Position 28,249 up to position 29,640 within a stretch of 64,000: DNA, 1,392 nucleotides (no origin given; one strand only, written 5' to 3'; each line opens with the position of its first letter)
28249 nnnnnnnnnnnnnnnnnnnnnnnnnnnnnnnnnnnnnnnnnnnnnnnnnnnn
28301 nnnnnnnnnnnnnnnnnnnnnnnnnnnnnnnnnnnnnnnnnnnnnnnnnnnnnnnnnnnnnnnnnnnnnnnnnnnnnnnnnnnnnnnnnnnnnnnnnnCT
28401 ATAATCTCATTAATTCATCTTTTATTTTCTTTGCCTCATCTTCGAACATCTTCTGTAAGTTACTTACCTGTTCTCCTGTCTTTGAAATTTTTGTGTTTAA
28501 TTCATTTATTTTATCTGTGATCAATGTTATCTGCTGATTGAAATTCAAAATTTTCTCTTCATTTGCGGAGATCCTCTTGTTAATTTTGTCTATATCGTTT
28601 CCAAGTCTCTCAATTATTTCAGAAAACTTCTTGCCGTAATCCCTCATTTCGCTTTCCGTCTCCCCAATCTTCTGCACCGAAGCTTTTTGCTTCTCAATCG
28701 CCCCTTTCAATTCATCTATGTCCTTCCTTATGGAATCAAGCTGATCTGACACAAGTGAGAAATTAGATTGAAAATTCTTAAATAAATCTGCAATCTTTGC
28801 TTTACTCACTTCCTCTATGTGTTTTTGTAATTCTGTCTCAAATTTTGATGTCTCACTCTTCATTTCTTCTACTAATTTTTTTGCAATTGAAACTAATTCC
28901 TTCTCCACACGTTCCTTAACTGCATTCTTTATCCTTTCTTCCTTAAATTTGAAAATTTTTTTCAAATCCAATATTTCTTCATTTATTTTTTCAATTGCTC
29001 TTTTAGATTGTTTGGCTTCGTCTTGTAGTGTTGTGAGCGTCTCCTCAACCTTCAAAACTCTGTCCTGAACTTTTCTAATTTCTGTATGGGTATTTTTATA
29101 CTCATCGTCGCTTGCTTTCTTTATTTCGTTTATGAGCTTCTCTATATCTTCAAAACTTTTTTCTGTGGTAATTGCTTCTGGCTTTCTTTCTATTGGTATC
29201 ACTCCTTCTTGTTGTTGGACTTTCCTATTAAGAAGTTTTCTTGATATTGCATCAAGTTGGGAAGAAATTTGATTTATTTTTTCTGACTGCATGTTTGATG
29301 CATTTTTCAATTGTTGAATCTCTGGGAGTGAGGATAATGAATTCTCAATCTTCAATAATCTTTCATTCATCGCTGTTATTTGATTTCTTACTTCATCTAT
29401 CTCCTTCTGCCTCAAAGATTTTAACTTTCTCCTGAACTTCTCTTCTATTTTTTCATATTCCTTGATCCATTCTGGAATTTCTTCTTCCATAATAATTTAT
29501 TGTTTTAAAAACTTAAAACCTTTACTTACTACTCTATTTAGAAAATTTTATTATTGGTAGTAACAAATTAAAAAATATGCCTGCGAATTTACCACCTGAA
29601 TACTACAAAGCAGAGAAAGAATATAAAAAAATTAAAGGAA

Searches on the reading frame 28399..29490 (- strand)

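Call 21: search_protein_families(library=pfam, proteins=[window:28399-29490:-], max_evalue=0.01)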
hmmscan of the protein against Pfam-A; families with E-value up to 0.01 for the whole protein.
window:28399-29490:- (363 aa): 16 families
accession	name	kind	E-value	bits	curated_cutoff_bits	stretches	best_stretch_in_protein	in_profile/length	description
PF04108.17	ATG17_like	-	1.5e-05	25.1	43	2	120-310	118-291/355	Autophagy protein ATG17-like domain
PF07889.17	DUF1664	-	2.2e-05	24.9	34.6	1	284-357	45-118/124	Protein of unknown function (DUF1664)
PF13166.12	AAA_13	-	5.4e-05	22.5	36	1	184-357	299-461/713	AAA domain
PF13863.11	DUF4200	-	5.6e-05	23.9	29.7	1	246-347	10-108/119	Domain of unknown function (DUF4200)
PF00015.26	MCPsignal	-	9.1e-05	22.8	34.6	0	106-171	81-146/172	Methyl-accepting chemotaxis protein (MCP) signalling domain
PF01519.22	DUF16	-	0.0001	23.2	40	0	288-350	24-86/104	Protein of unknown function DUF16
PF09403.15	FadA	-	0.0014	19.5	28.5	1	233-320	9-95/99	Adhesion protein FadA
PF16888.10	YwqH-like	-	0.0015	19.2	33.7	1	208-322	9-119/123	YwqH-like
PF20667.3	Sec10_N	-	0.0036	17.8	27.4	1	268-335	19-86/118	Exocyst complex component Sec10, N-terminal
PF07303.18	Occludin_ELL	-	0.0038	18.4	31.2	1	129-188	22-81/101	Occludin homology domain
PF06160.17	EzrA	-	0.0043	15.9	39.6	1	209-302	341-432/557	Septation ring formation regulator, EzrA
PF16331.10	TolA_bind_tri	-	0.0055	17.2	30.1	1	238-277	14-53/76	TolA binding protein trimerisation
PF06009.19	Laminin_II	-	0.006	17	33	0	292-357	11-76/138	Laminin Domain II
PF06008.19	Laminin_I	-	0.0071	16.5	34.6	1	242-349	19-124/259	Laminin Domain I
PF00038.26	Filament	-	0.0079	16.3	40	1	206-321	171-279/313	Intermediate filament protein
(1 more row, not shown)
